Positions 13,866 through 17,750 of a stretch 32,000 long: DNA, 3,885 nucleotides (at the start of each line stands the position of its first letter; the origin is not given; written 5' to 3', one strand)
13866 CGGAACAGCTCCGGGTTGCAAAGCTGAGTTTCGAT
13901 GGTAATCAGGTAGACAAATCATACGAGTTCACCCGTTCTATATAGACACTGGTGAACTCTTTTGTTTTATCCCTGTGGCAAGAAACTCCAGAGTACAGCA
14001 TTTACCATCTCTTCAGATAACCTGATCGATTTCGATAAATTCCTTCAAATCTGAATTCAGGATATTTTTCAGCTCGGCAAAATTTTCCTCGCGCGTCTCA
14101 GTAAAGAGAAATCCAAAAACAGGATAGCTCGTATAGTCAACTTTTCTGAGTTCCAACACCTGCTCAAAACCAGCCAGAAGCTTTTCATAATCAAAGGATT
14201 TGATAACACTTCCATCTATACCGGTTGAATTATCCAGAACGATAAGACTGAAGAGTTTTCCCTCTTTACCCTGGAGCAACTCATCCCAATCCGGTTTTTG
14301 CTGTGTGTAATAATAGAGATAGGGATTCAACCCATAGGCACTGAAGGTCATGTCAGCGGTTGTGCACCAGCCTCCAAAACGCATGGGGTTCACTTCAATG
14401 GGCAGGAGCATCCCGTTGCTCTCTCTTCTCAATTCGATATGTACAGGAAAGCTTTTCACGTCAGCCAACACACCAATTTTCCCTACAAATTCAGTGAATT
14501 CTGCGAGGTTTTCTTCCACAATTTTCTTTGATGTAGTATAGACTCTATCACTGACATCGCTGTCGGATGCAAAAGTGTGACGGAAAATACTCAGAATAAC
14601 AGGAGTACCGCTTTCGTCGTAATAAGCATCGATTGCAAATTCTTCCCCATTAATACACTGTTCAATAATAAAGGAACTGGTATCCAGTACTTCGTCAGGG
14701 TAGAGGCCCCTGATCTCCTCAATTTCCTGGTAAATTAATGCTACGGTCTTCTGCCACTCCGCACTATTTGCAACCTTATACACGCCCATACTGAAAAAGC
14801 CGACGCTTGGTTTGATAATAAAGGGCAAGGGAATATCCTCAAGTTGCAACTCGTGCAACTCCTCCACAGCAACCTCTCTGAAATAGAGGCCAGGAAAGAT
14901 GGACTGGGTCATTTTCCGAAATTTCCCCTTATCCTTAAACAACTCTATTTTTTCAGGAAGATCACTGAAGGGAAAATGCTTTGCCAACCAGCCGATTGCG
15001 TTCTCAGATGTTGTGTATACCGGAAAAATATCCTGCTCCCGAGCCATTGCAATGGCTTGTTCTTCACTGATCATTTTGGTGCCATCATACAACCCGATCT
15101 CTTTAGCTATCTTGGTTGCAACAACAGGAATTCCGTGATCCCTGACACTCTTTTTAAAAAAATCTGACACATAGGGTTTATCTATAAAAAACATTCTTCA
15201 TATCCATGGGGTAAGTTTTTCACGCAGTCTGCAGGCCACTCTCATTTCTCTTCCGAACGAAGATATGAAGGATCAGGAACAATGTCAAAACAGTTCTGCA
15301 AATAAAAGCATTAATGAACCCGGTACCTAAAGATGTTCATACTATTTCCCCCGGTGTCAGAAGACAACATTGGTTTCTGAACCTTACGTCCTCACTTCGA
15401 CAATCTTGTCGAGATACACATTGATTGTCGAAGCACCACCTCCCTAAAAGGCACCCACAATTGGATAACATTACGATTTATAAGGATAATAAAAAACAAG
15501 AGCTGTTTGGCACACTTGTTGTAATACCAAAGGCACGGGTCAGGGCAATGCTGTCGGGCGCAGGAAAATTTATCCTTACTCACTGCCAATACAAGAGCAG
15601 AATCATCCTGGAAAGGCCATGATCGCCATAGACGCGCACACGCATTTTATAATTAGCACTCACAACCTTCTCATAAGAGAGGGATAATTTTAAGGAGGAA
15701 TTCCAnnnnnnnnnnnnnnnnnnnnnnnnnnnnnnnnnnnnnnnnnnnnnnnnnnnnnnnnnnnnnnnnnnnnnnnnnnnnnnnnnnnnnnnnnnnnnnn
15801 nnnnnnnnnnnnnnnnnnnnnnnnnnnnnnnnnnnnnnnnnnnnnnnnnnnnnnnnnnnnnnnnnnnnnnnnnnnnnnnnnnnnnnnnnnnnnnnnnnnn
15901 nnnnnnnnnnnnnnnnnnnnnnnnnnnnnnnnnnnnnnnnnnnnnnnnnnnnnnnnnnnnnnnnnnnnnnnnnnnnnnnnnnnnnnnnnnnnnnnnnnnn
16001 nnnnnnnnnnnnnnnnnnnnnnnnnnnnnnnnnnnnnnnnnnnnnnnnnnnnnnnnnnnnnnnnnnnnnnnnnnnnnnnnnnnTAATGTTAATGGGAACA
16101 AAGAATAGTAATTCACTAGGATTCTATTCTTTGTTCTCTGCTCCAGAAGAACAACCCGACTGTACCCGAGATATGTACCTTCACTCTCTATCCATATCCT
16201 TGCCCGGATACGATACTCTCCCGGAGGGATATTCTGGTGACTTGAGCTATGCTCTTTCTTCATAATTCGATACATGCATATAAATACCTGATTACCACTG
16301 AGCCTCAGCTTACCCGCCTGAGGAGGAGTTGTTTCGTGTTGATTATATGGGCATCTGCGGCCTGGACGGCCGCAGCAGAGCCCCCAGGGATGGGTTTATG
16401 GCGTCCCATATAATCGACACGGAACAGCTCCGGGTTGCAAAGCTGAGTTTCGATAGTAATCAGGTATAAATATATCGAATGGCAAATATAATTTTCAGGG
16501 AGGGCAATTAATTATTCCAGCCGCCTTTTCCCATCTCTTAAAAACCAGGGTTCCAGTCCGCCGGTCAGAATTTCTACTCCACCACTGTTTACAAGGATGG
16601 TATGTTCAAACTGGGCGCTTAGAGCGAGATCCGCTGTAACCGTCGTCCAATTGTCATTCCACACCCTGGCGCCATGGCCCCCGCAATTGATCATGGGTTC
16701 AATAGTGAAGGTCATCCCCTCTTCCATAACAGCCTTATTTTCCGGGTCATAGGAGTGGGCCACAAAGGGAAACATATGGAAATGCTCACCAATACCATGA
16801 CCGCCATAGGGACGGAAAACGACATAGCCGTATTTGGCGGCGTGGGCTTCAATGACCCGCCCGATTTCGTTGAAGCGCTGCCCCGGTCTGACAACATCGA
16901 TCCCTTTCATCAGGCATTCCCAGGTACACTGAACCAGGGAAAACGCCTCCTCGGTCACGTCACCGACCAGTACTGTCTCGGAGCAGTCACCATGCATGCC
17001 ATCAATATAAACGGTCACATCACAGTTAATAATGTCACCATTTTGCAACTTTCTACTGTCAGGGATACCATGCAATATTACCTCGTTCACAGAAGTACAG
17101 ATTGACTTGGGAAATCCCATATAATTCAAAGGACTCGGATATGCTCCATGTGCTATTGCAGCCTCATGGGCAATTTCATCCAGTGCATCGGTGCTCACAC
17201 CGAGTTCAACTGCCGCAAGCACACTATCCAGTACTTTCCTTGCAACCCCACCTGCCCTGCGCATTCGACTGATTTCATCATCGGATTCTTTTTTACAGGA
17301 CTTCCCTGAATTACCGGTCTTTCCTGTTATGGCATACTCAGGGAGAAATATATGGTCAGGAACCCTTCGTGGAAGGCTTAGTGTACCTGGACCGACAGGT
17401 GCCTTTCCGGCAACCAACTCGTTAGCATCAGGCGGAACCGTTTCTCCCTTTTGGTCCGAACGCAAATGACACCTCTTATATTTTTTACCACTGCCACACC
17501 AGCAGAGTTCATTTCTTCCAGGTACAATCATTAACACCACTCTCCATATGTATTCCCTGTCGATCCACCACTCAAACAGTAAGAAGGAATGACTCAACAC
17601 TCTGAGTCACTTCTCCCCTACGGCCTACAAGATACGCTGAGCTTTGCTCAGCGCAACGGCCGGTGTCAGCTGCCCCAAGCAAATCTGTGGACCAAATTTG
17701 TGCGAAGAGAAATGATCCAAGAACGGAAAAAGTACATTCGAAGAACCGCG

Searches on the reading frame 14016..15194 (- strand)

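Call 67: search_protein_families(library=pfam, proteins=[window:14016-15194:-], max_evalue=0.0001)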
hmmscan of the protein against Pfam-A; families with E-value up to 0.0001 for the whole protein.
window:14016-15194:- (393 aa): 1 family
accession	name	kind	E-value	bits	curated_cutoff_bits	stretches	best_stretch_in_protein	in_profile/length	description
PF13535.11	ATP-grasp_4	-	3.3e-63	212.5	27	1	121-279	1-159/160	ATP-grasp domain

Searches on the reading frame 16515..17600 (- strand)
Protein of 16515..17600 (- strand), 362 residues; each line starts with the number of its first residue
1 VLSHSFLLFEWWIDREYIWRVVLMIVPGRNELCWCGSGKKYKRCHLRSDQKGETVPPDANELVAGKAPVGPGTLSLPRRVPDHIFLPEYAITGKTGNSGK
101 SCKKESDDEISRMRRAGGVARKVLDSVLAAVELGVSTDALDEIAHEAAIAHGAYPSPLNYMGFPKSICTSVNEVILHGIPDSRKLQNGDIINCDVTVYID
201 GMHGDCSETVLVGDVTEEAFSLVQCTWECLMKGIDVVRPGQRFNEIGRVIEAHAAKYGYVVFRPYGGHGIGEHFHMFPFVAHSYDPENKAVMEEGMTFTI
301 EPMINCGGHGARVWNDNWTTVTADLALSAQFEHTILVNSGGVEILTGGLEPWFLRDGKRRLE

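Call 67: search_protein_families(library=pfam, proteins=[window:16515-17600:-], max_evalue=0.0001)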
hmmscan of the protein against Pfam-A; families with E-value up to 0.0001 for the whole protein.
window:16515-17600:- (362 aa): 2 families
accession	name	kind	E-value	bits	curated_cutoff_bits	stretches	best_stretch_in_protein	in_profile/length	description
PF00557.29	Peptidase_M24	-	3.6e-49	167.8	23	1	112-338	2-207/208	Metallopeptidase family M24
PF02810.21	SEC-C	-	1.2e-10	41.5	20.4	1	29-47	1-19/19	SEC-C motif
